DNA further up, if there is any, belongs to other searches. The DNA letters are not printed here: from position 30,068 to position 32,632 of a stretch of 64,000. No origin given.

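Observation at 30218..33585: AAA+ ATPase + cytoplasmic S8 subtilase operon at the prophage/chromosome junction (IetAS-like candidate defence pair)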

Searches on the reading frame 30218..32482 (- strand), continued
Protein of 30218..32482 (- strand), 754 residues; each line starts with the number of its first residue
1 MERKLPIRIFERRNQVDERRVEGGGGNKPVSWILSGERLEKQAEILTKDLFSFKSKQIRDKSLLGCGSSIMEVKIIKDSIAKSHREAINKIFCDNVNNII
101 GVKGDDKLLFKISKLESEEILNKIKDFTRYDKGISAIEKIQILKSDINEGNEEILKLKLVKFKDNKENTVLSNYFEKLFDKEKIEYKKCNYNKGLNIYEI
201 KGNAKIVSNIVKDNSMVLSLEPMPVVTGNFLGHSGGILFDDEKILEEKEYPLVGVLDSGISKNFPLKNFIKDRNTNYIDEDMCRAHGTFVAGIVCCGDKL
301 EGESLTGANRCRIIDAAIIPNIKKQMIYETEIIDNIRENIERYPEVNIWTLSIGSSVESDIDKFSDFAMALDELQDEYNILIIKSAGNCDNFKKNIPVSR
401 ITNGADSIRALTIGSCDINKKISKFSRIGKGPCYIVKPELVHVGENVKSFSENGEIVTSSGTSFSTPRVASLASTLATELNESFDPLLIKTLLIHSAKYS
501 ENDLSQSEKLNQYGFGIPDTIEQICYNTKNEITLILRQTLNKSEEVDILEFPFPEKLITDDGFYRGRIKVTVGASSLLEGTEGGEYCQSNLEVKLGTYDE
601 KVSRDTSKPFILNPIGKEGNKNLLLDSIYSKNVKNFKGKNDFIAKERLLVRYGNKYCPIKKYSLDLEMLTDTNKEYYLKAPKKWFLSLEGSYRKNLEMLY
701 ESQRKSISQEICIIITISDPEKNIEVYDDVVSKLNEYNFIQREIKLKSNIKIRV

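Call 53: find_encoding_contigs(protein=P0058, flank=8000, max_places=3)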
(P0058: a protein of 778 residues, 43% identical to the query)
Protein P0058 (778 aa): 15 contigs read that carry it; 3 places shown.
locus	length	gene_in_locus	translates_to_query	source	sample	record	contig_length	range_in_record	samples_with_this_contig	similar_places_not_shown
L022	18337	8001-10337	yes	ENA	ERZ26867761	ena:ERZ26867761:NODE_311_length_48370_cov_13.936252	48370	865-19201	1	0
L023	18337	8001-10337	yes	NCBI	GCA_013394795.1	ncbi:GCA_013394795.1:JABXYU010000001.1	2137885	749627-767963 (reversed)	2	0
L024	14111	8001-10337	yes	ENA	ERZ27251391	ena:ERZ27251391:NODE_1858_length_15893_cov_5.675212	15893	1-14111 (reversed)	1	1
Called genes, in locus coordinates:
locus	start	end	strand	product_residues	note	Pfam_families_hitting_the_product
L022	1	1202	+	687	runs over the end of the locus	?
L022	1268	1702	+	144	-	PF00359:PTS_EIIA_2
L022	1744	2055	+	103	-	PF25554:PTS_EIIB_BC_N (weak), PF02302:PTS_IIB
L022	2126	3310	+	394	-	PF02378:PTS_EIIC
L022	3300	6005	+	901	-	PF01074:Glyco_hydro_38N, PF09261:Alpha-mann_mid, PF07748:Glyco_hydro_38C, PF17677:Glyco_hydro38C2 (weak)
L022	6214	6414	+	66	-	-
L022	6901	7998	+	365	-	PF00004:AAA, PF07728:AAA_5 (faint)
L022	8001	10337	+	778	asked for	PF00082:Peptidase_S8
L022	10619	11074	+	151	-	PF01797:Y1_Tnp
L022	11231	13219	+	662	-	PF00009:GTP_EFTU, PF01926:MMR_HSR1 (weak), PF22042:EF-G_D2, PF03144:GTP_EFTU_D2, PF14492:EFG_III, PF03764:EFG_IV, PF00679:EFG_C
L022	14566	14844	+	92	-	PF04221:RelB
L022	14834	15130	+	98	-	PF15738:YafQ_toxin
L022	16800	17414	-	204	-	PF01381:HTH_3, PF12844:HTH_19, PF13443:HTH_26, PF13560:HTH_31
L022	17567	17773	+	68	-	-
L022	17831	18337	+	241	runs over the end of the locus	PF09669:Phage_pRha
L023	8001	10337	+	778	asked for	PF00082:Peptidase_S8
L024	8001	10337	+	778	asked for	PF00082:Peptidase_S8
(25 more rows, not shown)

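Call 54: find_encoding_contigs(protein=P0002, flank=8000, max_places=2)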
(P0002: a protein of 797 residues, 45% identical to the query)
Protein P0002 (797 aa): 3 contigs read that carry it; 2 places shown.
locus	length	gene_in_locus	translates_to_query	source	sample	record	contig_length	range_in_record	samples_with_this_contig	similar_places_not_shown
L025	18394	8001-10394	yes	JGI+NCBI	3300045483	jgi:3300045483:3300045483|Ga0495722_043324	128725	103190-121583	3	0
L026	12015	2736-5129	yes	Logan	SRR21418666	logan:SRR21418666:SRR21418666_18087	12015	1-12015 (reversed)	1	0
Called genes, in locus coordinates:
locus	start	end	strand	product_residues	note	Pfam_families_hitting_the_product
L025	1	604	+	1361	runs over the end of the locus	PF12571:Phage_tail_fib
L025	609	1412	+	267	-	-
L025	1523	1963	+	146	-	PF05951:Peptidase_M15_2 (faint), PF08291:Peptidase_M15_3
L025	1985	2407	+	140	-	PF05105:Phage_holin_4_1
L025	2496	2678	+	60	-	-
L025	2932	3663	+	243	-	-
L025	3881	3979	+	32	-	-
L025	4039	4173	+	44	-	-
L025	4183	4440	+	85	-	-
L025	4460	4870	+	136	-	-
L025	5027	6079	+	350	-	PF13930:Endonuclea_NS_2, PF00932:LTD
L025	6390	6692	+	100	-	-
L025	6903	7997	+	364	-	PF07728:AAA_5 (faint), PF13191:AAA_16 (faint), PF00004:AAA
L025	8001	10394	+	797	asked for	PF00082:Peptidase_S8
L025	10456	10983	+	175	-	-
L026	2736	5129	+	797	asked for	PF00082:Peptidase_S8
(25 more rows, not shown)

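Call 55: find_encoding_contigs(protein=P0020, flank=8000, max_places=2)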
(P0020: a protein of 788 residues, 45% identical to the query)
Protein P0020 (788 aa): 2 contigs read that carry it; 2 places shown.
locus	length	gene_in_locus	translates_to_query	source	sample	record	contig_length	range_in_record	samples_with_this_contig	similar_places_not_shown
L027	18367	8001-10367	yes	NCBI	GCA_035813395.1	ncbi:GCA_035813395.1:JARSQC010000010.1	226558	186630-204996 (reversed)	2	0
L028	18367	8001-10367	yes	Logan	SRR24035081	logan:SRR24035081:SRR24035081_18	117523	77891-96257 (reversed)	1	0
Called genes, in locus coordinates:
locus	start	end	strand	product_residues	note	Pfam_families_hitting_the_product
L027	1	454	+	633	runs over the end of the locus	PF13292:DXP_synthase_N, PF00456:Transketolase_N (faint), PF02779:Transket_pyr, PF02780:Transketolase_C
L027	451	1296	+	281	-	PF01479:S4, PF01728:FtsJ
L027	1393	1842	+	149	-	PF01316:Arg_repressor, PF02863:Arg_repressor_C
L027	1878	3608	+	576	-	PF02463:SMC_N, PF13476:AAA_23, PF13555:AAA_29 (weak)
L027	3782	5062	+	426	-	PF00595:PDZ, PF13180:PDZ_2 (weak), PF17820:PDZ_6, PF05580:Peptidase_S55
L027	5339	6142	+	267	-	PF00072:Response_reg, PF08769:Spo0A_C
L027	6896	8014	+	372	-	PF07728:AAA_5 (faint), PF00004:AAA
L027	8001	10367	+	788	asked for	PF00082:Peptidase_S8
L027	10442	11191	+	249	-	-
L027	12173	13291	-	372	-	PF00724:Oxidored_FMN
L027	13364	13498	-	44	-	-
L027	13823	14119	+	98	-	PF27162:OB_LytA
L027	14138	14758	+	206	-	PF01520:Amidase_3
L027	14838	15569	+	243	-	PF03009:GDPD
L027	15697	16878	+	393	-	PF00108:Thiolase_N, PF02803:Thiolase_C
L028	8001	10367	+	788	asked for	PF00082:Peptidase_S8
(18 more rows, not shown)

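Call 61: fold_search(model_id=the predicted structure, library=viral)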
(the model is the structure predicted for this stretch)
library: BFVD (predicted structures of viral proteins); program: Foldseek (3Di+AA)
matches with E <= 10: 669; with E <= 0.001: 21
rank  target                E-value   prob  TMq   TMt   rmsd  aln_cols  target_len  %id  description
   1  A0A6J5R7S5            9.3e-14  1.00  0.33  0.36  18.7       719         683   12  Peptidase S8/S53 domain containing protein [uncultured Caudovirales phage]
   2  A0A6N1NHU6            3.1e-12  1.00  0.33  0.43  23.5       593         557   16  Peptidase inhibitor I9 [Tupanvirus deep ocean]
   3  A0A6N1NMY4            6.4e-12  1.00  0.33  0.48  12.5       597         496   15  Peptidase inhibitor I9 [Tupanvirus deep ocean]
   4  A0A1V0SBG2            7.7e-12  1.00  0.27  0.58   4.3       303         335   20  Subtilase family protein [Catovirus CTV1]
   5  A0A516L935            8.6e-12  1.00  0.27  0.53   4.1       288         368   21  (no name in the UniProt tables at hand)
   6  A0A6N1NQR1            4.2e-10  1.00  0.34  0.55   6.4       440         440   15  Peptidase inhibitor I9 [Tupanvirus deep ocean]
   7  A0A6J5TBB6            2.6e-09  1.00  0.29  0.31   7.8       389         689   16  Peptidase S8/S53 domain containing protein [uncultured Caudovirales phage]
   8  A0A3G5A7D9            3.3e-09  1.00  0.29  0.24  17.3       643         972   11  Subtilase family serine protease [Homavirus sp.]
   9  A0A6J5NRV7            6.1e-09  1.00  0.25  0.38   4.7       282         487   17  AprE Subtilisin-like serine proteases [uncultured Caudovirales phage]
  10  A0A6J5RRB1            8.2e-09  1.00  0.25  0.58   4.4       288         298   16  T7SS_mycosin, type VII secretion-associated serine protease mycosin [uncultured Caudovirales phage]
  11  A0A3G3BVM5            9.2e-09  1.00  0.26  0.63   4.8       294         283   19  Subtilisin DY [Bacillus phage vB_BcoS-136]
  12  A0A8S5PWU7            1.3e-08  1.00  0.26  0.53   4.5       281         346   14  Peptidase [Myoviridae sp. ctWiL39]
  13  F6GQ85                1.8e-08  1.00  0.26  0.45  12.5       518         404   13  ORF47 [white sturgeon herpesvirus 2]
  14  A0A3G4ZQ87            2.9e-08  1.00  0.32  0.32  20.7       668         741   11  Subtilase family serine protease [Barrevirus sp.]
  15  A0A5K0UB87            4.9e-08  1.00  0.26  0.31   5.8       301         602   19  Peptidase S8/S53 domain-containing protein [Yasminevirus sp. GU-2018]
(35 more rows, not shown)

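Call 73: search_protein_families(library=padloc, proteins=[P0004, P0058], max_evalue=0.01)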
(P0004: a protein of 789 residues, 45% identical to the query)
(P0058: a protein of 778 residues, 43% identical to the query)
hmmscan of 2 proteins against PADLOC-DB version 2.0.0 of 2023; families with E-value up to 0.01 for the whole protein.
P0004 (789 aa): 9 families
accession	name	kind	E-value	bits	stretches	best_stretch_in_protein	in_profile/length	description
PDLC02201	IetS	-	0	1074.4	1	3-788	2-779/781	-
PDLC02197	IetS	-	3.8e-153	509.5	1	3-785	2-748/749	-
PDLC02200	IetS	-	5e-117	390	1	4-784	11-774/780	-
PDLC02199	IetS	-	1.1e-89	299.7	2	141-786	211-824/826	-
PDLC02202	IetS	-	7.8e-89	296.9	2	145-637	178-666/780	-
PDLC02198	IetS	-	2.7e-25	86.5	1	161-548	151-580/795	-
PDLC04233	IetS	-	3.1e-20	69.9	3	228-407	267-462/855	-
PDLC04234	IetS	-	5.6e-08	29.4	1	414-473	497-565/656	-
PDLC03014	subtilase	-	0.0002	19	1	266-534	176-376/391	-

P0058 (778 aa): 9 families
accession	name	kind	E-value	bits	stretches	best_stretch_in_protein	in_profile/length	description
PDLC02201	IetS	-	0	1087.9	1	1-777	2-778/781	-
PDLC02197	IetS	-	1.5e-147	491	1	2-775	3-748/749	-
PDLC02200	IetS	-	7.1e-101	336.6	1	2-774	11-774/780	-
PDLC02199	IetS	-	1.9e-81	272.4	2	223-776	286-824/826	-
PDLC02202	IetS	-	2.4e-81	272.1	2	150-622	195-662/780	-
PDLC02198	IetS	-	1.5e-23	80.7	2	170-394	175-401/795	-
PDLC04233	IetS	-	5.1e-17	59.2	2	287-395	341-462/855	-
PDLC03014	subtilase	-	4e-05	21.3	1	248-524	170-377/391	-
PDLC04234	IetS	-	0.00028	17.2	0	346-397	415-466/656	-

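Call 79: search_protein_families(library=phrogs, proteins=[window:30218-32482:-], max_evalue=0.001)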
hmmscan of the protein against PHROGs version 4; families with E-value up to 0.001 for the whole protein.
window:30218-32482:- (754 aa): 2 families
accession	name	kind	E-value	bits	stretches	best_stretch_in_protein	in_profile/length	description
phrog_3964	-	unknown function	2.3e-130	437.3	1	3-754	3-777/779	-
phrog_3677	-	other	2.6e-18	66.3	1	253-546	599-872/1125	protease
